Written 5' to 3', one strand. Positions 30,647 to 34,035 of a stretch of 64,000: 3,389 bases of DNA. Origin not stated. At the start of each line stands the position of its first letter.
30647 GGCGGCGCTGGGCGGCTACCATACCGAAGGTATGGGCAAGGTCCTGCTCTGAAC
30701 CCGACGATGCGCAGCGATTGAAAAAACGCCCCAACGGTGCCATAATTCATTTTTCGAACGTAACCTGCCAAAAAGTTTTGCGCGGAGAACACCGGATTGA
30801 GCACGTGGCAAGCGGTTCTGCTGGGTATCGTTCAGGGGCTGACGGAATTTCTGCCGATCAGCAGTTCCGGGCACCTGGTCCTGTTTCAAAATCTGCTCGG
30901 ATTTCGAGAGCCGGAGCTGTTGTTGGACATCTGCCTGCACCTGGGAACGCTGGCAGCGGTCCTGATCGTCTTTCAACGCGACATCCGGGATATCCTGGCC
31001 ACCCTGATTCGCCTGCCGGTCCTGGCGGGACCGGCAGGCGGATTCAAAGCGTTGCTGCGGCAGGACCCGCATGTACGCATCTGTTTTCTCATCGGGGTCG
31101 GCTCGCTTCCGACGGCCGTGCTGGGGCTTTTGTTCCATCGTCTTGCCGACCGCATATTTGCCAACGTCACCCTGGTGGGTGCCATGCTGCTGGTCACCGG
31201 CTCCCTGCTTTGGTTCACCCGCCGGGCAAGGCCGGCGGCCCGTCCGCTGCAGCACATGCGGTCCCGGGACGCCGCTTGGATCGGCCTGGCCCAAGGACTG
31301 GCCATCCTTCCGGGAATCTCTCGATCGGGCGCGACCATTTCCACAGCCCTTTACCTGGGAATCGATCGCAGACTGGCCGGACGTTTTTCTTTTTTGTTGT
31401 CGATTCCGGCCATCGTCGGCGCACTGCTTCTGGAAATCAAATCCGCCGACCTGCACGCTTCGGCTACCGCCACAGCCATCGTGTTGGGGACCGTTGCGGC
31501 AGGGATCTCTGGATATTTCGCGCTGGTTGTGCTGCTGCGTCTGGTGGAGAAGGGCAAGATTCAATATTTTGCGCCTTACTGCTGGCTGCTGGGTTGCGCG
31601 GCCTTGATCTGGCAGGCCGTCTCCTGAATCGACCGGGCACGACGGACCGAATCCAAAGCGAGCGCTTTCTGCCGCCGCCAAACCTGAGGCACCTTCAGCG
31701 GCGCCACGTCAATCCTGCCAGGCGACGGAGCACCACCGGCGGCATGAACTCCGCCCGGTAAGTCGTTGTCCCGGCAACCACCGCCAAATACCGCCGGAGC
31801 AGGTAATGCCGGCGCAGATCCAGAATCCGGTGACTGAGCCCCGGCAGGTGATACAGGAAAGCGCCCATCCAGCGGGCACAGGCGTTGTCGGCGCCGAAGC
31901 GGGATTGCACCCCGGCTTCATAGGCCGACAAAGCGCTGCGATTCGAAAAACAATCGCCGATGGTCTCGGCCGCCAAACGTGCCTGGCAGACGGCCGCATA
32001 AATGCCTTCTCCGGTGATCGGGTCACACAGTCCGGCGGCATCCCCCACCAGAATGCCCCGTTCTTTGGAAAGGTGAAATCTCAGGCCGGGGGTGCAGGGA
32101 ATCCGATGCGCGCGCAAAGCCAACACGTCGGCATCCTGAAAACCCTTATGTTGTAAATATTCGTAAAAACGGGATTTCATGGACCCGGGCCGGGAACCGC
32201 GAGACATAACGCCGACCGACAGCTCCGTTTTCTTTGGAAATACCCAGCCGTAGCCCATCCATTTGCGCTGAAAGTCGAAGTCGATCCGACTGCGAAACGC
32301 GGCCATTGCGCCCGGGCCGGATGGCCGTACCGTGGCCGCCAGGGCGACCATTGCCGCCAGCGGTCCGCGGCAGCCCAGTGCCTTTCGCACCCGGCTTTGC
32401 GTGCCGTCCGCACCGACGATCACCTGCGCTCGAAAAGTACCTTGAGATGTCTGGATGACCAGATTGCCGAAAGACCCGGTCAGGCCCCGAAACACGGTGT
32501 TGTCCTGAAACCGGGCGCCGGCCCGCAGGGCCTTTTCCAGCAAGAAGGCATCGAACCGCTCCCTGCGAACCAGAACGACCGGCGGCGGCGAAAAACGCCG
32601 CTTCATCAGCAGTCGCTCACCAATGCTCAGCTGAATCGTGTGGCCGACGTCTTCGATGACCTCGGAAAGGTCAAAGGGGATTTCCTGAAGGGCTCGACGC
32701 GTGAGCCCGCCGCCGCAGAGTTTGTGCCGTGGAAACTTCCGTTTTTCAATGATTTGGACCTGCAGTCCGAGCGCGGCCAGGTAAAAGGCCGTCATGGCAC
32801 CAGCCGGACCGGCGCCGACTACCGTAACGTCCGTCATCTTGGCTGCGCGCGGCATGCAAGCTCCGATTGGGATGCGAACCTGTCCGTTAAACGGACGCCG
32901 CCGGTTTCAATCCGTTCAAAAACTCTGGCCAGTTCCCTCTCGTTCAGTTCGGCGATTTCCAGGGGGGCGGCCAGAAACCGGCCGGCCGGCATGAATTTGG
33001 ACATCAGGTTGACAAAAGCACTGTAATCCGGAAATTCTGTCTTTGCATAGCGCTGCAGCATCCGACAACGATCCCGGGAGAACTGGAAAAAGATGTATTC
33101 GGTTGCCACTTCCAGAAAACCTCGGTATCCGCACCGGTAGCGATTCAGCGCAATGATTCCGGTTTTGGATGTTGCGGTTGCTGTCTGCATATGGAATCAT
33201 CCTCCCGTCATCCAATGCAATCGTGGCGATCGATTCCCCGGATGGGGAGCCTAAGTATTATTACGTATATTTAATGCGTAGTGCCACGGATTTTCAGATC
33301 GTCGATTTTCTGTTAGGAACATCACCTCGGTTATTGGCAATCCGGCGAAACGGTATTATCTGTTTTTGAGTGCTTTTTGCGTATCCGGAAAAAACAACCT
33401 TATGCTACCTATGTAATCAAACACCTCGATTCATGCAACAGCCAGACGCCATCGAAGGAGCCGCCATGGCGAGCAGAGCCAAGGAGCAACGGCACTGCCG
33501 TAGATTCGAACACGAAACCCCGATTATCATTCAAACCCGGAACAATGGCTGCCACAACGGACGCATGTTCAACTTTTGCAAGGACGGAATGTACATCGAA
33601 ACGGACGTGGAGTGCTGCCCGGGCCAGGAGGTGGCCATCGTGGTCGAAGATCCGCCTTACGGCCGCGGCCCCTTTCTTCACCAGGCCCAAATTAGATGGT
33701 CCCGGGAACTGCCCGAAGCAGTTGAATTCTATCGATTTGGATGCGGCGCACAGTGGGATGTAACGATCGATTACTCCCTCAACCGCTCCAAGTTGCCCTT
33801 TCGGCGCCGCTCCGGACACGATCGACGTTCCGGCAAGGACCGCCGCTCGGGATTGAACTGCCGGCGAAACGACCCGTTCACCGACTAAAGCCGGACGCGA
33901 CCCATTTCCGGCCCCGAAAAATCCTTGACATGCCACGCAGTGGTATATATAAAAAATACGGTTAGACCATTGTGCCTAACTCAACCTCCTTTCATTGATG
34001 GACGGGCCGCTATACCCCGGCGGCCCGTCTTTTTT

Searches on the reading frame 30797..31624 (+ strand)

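Call 13: search_protein_families(library=pfam, proteins=[window:30797-31624:+], max_evalue=0.01)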
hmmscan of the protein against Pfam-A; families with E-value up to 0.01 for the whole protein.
window:30797-31624:+ (276 aa): 1 family
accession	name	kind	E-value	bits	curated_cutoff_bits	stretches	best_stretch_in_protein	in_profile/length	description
PF02673.24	BacA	-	4.8e-78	262.8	33.4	1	6-267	1-256/257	Bacitracin resistance protein BacA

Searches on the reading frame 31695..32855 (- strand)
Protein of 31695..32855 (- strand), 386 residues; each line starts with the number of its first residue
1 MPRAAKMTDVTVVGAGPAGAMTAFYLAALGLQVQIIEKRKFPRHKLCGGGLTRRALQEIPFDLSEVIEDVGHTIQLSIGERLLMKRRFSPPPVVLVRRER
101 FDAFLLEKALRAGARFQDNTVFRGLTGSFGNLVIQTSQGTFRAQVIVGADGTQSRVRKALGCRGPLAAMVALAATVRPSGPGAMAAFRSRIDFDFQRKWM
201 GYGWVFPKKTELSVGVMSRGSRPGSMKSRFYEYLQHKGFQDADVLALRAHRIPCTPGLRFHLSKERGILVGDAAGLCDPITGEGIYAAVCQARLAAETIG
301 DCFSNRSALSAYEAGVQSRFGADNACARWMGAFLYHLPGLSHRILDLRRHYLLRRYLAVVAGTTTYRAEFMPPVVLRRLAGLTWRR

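Call 13: search_protein_families(library=pfam, proteins=[window:31695-32855:-], max_evalue=0.01)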
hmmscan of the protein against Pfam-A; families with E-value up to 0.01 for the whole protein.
window:31695-32855:- (386 aa): 13 families
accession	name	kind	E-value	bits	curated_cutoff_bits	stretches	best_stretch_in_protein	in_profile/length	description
PF01494.25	FAD_binding_3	-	4.9e-19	69.2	22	1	8-163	2-170/349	FAD binding domain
PF05834.18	Lycopene_cycl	-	4.1e-11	43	23.4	1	9-335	1-319/380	Lycopene cyclase protein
PF01266.30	DAO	-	1.5e-09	38.3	27.9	1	9-42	1-34/353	FAD dependent oxidoreductase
PF03486.20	HI0933_like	-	7.2e-07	29.3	50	1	9-58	2-51/244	HI0933-like protein Rossmann domain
PF04820.20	Trp_halogenase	-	1.1e-06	28.2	21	1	9-48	1-44/458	Tryptophan halogenase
PF13450.12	NAD_binding_8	-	2.5e-06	28.1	21.9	1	12-40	1-29/68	NAD(P)-binding Rossmann-like domain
PF12831.13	FAD_oxidored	-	3e-05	23.9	27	1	9-57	1-44/416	FAD dependent oxidoreductase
PF07992.20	Pyr_redox_2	-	3.6e-05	23.8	26.1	1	9-43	2-37/291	Pyridine nucleotide-disulphide oxidoreductase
PF01946.23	Thi4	-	5.2e-05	23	26.2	1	8-50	18-61/235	Thi4 family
PF00070.33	Pyr_redox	-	0.00089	20.2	22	1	10-43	2-35/82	Pyridine nucleotide-disulphide oxidoreductase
PF00890.30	FAD_binding_2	-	0.0014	18.4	20.4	1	9-41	1-33/414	FAD binding domain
PF01134.28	GIDA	-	0.0028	17.2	22.1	1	9-37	1-29/391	Glucose inhibited division protein A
PF13738.12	Pyr_redox_3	-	0.0053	16.5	30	0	12-40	2-31/305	Pyridine nucleotide-disulphide oxidoreductase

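Call 64: find_homologous_proteins(query=window:31695-32855:-, max_evalue=1e-40)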
Query window:31695-32855:- (386 aa): 718 proteins with E <= 1e-40 among 8000 candidates; the best 120 are listed.
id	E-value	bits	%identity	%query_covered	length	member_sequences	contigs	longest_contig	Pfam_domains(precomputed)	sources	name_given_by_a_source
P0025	1.4e-240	816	94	100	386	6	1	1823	PF01266.31,PF03486.21,PF04820.21,PF05834.19,PF01494.26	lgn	-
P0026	4.1e-157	541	88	70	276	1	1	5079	PF01946.24,PF01266.31,PF13450.13,PF03486.21,PF01494.26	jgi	jgi:geranylgeranyl reductase family protein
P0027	7.7e-157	540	66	99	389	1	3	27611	PF01266.31,PF13450.13,PF03486.21,PF05834.19,PF01494.26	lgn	-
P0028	5.7e-156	537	64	99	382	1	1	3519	PF01946.24,PF01266.31,PF13450.13,PF04820.21,PF05834.19,PF01494.26,PF12831.14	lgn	-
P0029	5.9e-136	472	60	97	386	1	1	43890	PF01946.24,PF01266.31,PF13450.13,PF04820.21,PF05834.19,PF01494.26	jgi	-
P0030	4.9e-115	403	62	77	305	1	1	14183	PF01266.31,PF13450.13,PF05834.19,PF01494.26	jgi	-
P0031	5.3e-95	337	46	96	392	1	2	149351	PF01266.31,PF13450.13,PF07992.21,PF05834.19,PF01494.26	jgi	jgi:geranylgeranyl reductase family protein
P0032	2.3e-88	315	43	98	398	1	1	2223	PF01946.24,PF01266.31,PF13450.13,PF07992.21,PF04820.21,PF05834.19,PF01494.26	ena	-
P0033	5.1e-87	310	43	97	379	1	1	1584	PF01266.31,PF13450.13,PF05834.19,PF01494.26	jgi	jgi:geranylgeranyl reductase family protein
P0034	6.2e-87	310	44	96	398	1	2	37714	PF01946.24,PF01266.31,PF13450.13,PF05834.19,PF01494.26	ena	-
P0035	1.5e-86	309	42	96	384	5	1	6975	PF01266.31,PF05834.19,PF01494.26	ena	-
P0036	6.4e-86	307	43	97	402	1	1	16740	PF01946.24,PF01266.31,PF13450.13,PF00890.31,PF07992.21,PF03486.21,PF04820.21,PF05834.19,PF01494.26,PF12831.14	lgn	-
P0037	1.0e-85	306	43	96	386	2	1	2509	PF01946.24,PF01266.31,PF22578.3,PF07992.21,PF05834.19,PF01494.26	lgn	-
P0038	1.9e-85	305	42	98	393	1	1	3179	PF01946.24,PF01266.31,PF13450.13,PF04820.21,PF05834.19,PF01494.26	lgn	-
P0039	5.0e-85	304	41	94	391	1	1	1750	PF01946.24,PF01266.31,PF00890.31,PF07992.21,PF03486.21,PF05834.19,PF01494.26,PF12831.14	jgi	jgi:geranylgeranyl reductase family protein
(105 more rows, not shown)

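Call 65: find_encoding_contigs(protein=P0029, flank=6000, max_places=2)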
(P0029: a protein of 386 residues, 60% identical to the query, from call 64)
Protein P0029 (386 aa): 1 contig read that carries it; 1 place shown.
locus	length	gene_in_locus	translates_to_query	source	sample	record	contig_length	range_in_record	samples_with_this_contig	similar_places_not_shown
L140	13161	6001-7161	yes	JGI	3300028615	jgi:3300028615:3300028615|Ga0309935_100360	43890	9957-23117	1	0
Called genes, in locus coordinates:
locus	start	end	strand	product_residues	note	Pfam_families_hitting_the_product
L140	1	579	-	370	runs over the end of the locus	PF00226:DnaJ, PF01556:DnaJ_C, PF00684:DnaJ_CXXCXGXG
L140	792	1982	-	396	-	PF05977:MFS_3 (weak), PF07690:MFS_1, PF12832:MFS_1_like, PF00083:Sugar_tr, PF06779:MFS_4 (weak), PF07690:MFS_1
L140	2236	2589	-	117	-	-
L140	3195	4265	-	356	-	PF03435:Sacchrp_dh_NADP, PF16653:Sacchrp_dh_C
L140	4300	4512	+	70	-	-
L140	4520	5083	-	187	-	-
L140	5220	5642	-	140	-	PF07238:PilZ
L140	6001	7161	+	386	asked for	PF01266:DAO, PF01494:FAD_binding_3, PF01946:Thi4 (weak), PF04820:Trp_halogenase (faint), PF05834:Lycopene_cycl, PF13450:NAD_binding_8 (weak)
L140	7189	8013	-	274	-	PF02673:BacA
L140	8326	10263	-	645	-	PF03453:MoeA_N, PF00994:MoCF_biosynth, PF03454:MoeA_C, PF12727:PBP_like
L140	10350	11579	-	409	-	PF03453:MoeA_N, PF00994:MoCF_biosynth, PF03454:MoeA_C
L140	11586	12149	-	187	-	PF00857:Isochorismatase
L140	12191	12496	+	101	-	-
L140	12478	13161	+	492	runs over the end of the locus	PF00270:DEAD, PF00271:Helicase_C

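Call 66: find_encoding_contigs(protein=P0030, flank=6000, max_places=2)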
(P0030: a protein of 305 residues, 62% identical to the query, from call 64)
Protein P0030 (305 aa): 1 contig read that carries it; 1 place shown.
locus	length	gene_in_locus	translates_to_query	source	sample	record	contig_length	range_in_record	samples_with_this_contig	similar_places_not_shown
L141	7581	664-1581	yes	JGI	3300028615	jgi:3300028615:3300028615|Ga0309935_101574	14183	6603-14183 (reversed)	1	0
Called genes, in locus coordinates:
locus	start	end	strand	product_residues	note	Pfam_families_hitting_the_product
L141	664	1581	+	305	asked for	PF01266:DAO, PF01494:FAD_binding_3, PF05834:Lycopene_cycl (weak), PF13450:NAD_binding_8 (weak)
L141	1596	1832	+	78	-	-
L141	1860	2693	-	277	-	PF02673:BacA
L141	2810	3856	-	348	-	PF03454:MoeA_C, PF12727:PBP_like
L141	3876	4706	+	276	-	-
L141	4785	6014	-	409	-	PF03453:MoeA_N, PF00994:MoCF_biosynth, PF03454:MoeA_C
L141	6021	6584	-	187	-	PF00857:Isochorismatase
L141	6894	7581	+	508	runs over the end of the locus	PF00270:DEAD, PF00271:Helicase_C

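Call 67: find_encoding_contigs(protein=P0028, flank=4000, max_places=2)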
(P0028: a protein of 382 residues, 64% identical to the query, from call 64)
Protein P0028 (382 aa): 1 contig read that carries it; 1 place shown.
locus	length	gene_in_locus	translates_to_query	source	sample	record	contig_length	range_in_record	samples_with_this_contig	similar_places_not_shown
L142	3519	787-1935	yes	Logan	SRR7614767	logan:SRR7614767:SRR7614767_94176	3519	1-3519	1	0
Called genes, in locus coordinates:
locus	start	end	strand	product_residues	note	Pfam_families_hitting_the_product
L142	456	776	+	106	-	-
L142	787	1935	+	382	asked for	PF01266:DAO, PF01494:FAD_binding_3, PF01946:Thi4 (weak), PF04820:Trp_halogenase (faint), PF12831:FAD_oxidored (faint), PF13450:NAD_binding_8, PF05834:Lycopene_cycl (weak)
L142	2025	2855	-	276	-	PF02673:BacA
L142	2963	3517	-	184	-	?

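Call 68: find_encoding_contigs(protein=P0026, flank=5000, max_places=2)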
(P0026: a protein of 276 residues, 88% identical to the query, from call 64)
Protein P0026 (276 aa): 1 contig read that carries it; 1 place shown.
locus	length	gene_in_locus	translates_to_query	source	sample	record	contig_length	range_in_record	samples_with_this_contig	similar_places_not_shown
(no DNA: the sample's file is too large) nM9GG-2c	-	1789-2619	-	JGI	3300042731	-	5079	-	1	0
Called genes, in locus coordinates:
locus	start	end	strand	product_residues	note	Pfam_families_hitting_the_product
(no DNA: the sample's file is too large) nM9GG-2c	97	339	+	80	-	-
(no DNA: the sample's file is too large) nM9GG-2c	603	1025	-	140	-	-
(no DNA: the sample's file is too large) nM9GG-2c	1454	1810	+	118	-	-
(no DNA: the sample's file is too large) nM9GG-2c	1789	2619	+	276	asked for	PF01266:DAO (weak), PF01494:FAD_binding_3, PF01946:Thi4 (weak), PF03486:HI0933_like (weak), PF13450:NAD_binding_8 (weak)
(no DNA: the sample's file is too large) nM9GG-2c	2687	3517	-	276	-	PF02673:BacA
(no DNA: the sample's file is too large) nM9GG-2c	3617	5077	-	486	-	?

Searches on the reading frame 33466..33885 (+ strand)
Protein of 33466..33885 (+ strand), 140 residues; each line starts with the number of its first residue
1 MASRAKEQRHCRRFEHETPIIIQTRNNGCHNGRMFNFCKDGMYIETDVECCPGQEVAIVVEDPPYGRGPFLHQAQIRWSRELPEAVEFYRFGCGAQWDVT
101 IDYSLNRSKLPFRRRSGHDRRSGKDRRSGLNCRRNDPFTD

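Call 12: find_encoding_contigs(protein=window:33466-33885:+, flank=10000, max_places=10)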
Protein window:33466-33885:+ (140 aa): 1 contig read that carries it; 1 place shown.
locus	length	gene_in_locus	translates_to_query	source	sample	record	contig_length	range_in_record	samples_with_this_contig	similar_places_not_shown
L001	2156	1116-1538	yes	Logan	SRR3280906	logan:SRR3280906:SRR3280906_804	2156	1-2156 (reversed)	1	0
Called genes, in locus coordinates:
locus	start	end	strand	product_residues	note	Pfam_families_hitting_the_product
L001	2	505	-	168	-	?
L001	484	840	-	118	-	-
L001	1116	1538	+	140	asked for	-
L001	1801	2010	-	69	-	-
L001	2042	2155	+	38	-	?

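Call 13: search_protein_families(library=pfam, proteins=[window:33466-33885:+], max_evalue=0.01)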
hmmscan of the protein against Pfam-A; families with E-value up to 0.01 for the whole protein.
window:33466-33885:+ (140 aa): 1 family
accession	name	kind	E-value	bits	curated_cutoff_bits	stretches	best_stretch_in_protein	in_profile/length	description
PF07238.19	PilZ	-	0.00076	20.2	22.5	1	7-93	1-83/102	PilZ domain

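Call 16: find_homologous_proteins(query=window:33466-33885:+, max_evalue=0.00001)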
Query window:33466-33885:+ (140 aa): 7 proteins with E <= 0.00001 among 22 candidates.
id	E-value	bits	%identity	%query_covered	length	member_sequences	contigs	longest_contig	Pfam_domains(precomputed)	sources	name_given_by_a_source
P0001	1.4e-91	322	96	100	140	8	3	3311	-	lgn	-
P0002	8.3e-77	274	80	100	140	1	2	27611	PF07238.20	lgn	-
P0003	2.3e-67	244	74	100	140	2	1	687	PF07238.20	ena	-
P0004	2.8e-59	217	67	97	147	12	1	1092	PF07238.20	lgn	-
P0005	2.3e-57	211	67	96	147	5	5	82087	PF07238.20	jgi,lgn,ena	-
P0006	8.2e-56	206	64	96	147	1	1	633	PF07238.20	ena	-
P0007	6.0e-42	161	51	96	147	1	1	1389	PF07238.20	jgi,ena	-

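Call 17: find_encoding_contigs(protein=P0001, flank=3000, max_places=5)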
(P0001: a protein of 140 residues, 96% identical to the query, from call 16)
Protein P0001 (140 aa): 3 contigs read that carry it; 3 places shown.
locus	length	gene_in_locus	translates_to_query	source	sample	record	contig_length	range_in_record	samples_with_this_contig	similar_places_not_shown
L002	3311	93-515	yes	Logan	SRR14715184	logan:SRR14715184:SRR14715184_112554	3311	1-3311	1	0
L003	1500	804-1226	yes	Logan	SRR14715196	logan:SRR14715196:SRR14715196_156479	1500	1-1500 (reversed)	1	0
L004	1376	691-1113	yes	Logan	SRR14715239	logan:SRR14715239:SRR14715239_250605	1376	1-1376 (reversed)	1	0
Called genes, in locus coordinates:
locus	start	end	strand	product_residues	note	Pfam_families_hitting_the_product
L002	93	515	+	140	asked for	-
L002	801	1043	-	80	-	-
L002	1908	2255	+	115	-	-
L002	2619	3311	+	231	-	?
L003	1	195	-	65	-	?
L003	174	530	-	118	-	-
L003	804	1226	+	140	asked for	-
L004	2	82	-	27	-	?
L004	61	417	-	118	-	-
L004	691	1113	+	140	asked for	-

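Call 18: find_encoding_contigs(protein=P0002, flank=5000, max_places=5)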
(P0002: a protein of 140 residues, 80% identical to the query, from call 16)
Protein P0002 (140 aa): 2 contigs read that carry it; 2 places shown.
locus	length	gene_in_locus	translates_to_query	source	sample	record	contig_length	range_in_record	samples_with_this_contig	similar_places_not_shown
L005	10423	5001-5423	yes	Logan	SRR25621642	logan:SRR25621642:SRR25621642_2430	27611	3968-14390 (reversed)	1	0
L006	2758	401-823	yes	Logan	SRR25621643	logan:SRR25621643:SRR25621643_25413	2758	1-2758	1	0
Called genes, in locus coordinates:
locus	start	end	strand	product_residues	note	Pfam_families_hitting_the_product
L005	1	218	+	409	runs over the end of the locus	PF03453:MoeA_N, PF00994:MoCF_biosynth, PF03454:MoeA_C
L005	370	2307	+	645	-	PF03453:MoeA_N, PF00994:MoCF_biosynth, PF03454:MoeA_C, PF12727:PBP_like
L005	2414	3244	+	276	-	PF02673:BacA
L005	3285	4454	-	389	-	PF01266:DAO (weak), PF01494:FAD_binding_3, PF03486:HI0933_like (faint), PF05834:Lycopene_cycl (faint), PF13450:NAD_binding_8 (weak)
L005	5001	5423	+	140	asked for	PF07238:PilZ (weak)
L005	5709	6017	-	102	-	-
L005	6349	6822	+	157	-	PF03435:Sacchrp_dh_NADP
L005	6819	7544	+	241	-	PF16653:Sacchrp_dh_C (weak)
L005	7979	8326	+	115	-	-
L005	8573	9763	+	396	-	PF00083:Sugar_tr (weak), PF01306:LacY_symp (faint), PF05977:MFS_3, PF07690:MFS_1, PF12832:MFS_1_like, PF07690:MFS_1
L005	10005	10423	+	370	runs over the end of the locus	PF00226:DnaJ, PF01556:DnaJ_C, PF00684:DnaJ_CXXCXGXG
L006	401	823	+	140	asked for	PF07238:PilZ (weak)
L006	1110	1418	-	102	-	-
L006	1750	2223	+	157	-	PF03435:Sacchrp_dh_NADP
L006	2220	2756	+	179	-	?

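Call 19: find_encoding_contigs(protein=P0005, flank=5000, max_places=6)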
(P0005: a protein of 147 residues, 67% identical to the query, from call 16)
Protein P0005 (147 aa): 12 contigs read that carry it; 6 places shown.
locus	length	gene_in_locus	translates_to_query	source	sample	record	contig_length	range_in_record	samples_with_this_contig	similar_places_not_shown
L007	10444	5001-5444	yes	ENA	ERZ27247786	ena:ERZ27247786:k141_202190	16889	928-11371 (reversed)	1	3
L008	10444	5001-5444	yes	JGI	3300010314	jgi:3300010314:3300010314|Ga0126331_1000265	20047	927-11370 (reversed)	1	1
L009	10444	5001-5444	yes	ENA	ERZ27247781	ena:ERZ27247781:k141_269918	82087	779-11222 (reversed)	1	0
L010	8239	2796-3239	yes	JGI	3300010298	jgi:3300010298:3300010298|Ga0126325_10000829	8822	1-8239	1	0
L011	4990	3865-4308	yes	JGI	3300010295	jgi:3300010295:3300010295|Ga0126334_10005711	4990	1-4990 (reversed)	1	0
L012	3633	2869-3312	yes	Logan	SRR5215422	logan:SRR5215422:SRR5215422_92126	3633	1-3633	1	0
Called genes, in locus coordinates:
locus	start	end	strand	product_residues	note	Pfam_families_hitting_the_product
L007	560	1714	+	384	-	PF25917:BSH_RND (weak), PF25973:BSH_CzcB (weak), PF25954:Beta-barrel_RND_2 (weak), PF25990:Beta-barrel_YknX (weak), PF26002:Beta-barrel_AprE (weak), PF25967:RND-MFP_C (weak)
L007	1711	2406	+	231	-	PF00005:ABC_tran, PF02463:SMC_N (faint), PF13304:AAA_21 (faint)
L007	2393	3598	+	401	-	PF12704:MacB_PCD, PF02687:FtsX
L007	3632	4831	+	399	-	PF12704:MacB_PCD, PF02687:FtsX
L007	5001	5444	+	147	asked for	PF07238:PilZ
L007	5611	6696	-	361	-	PF00005:ABC_tran, PF17912:OB_MalK, PF08402:TOBE_2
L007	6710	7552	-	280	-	PF00528:BPD_transp_1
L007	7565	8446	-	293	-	PF00528:BPD_transp_1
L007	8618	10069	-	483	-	PF01547:SBP_bac_1, PF13416:SBP_bac_8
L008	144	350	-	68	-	-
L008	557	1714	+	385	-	PF25917:BSH_RND (weak), PF25973:BSH_CzcB (weak), PF25954:Beta-barrel_RND_2 (weak), PF25990:Beta-barrel_YknX (weak), PF26002:Beta-barrel_AprE (weak), PF25967:RND-MFP_C (weak)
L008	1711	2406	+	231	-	PF00005:ABC_tran, PF02463:SMC_N (faint), PF13304:AAA_21 (faint)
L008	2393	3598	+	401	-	PF12704:MacB_PCD, PF02687:FtsX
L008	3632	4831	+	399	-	PF12704:MacB_PCD, PF02687:FtsX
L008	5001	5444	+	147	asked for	PF07238:PilZ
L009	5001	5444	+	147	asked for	PF07238:PilZ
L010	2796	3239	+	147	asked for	PF07238:PilZ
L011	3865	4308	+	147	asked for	PF07238:PilZ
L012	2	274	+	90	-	?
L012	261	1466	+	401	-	PF12704:MacB_PCD, PF02687:FtsX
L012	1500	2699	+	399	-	PF12704:MacB_PCD, PF02687:FtsX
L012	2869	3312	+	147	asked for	PF07238:PilZ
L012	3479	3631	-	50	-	?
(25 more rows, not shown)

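Call 23: find_encoding_contigs(protein=P0003, flank=3000, max_places=4)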
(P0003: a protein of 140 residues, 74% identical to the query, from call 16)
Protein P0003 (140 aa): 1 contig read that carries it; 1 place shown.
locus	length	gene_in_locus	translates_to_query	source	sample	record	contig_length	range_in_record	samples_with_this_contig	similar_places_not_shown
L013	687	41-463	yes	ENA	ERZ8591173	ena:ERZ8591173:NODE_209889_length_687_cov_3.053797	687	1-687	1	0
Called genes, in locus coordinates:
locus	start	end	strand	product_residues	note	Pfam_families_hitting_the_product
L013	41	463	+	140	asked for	PF07238:PilZ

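Call 24: find_encoding_contigs(protein=P0004, flank=3000, max_places=4)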
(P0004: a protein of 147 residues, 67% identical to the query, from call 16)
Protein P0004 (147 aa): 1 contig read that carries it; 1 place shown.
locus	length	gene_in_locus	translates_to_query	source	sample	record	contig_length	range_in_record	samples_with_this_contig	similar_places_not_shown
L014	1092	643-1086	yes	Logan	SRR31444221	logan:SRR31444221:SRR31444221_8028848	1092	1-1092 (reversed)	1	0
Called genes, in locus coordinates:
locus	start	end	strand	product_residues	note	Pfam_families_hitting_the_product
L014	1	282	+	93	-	?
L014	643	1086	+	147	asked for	PF07238:PilZ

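Call 25: find_encoding_contigs(protein=P0007, flank=3000, max_places=4)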
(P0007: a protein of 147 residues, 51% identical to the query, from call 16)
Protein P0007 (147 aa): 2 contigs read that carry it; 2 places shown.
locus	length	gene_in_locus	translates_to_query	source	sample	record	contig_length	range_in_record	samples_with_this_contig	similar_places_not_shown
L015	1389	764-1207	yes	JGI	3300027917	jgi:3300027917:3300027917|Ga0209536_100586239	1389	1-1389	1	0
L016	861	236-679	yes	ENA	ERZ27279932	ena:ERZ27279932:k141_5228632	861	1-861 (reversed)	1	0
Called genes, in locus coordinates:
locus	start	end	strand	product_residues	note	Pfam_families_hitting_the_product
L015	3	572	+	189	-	?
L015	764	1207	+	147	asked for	PF07238:PilZ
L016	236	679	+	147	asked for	PF07238:PilZ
